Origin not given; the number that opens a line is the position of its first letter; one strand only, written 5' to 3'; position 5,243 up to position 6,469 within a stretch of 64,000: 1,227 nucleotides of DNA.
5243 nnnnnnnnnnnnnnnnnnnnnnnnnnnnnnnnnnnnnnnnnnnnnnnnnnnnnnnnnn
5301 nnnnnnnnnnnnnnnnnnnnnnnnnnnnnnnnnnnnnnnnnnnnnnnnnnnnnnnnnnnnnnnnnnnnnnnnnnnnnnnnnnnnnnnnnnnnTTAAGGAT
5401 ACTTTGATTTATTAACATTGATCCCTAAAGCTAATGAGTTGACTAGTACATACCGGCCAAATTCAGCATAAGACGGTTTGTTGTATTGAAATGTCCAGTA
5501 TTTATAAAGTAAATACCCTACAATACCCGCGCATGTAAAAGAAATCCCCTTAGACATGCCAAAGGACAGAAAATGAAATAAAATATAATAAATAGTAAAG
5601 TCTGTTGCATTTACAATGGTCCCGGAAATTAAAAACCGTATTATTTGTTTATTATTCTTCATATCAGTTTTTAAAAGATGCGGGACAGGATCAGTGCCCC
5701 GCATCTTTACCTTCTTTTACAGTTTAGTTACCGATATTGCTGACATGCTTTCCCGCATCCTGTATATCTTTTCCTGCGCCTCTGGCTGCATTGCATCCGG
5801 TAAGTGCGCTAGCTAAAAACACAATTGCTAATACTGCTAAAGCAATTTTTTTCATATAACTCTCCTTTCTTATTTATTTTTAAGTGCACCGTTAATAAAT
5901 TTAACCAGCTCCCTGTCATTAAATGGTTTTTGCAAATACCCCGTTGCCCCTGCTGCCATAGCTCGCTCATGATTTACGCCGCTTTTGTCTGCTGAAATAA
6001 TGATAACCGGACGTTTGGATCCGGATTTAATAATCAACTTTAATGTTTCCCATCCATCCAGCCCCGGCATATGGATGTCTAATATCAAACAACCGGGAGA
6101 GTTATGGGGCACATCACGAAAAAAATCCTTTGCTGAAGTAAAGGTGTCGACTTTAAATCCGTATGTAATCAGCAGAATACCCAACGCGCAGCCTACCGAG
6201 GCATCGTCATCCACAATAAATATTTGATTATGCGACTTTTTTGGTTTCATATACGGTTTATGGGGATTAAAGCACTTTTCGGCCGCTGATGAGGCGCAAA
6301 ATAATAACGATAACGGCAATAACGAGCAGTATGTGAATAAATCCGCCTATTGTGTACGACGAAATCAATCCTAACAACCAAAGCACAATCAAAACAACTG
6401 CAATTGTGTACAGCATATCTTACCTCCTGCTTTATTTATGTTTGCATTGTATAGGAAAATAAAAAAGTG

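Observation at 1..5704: A lipid/glycan remodelling cluster built from unusual fusion proteins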

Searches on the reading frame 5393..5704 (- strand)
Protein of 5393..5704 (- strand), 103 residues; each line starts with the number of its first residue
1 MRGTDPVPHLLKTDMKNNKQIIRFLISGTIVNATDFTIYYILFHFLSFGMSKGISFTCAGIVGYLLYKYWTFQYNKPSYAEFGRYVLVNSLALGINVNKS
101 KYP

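Call 7: search_protein_families(library=pfam, proteins=[window:5393-5704:-], max_evalue=0.01)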
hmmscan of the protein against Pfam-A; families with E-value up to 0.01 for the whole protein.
window:5393-5704:- (103 aa): 1 family
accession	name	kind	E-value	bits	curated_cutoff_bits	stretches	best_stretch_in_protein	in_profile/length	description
PF04138.20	GtrA_DPMS_TM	-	1.7e-11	44.8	26.1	1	23-97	1-79/117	GtrA/DPMS, transmembrane domain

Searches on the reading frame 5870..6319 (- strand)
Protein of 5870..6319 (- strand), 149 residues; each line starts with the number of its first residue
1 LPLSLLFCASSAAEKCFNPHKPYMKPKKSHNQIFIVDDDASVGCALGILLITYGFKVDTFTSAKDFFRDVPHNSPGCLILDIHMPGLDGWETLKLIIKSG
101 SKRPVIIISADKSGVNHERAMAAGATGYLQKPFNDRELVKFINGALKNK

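Call 58: search_protein_families(library=pfam, proteins=[window:5870-6319:-], max_evalue=0.0001)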
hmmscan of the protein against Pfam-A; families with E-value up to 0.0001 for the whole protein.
window:5870-6319:- (149 aa): 1 family
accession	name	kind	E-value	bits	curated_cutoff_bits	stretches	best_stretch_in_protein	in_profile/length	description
PF00072.30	Response_reg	-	1.2e-24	87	30.2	1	33-142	1-110/111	Response regulator receiver domain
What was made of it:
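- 5870..8053 (-): Upstream two-component genes: histidine kinase 7136-8053, response regulator with GerE domain 6516-7136, and receiver-only regulator 5870-6319. They are conserved next to the cluster in Omnitrophota. Pfam on 5870-6319 (call 58).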
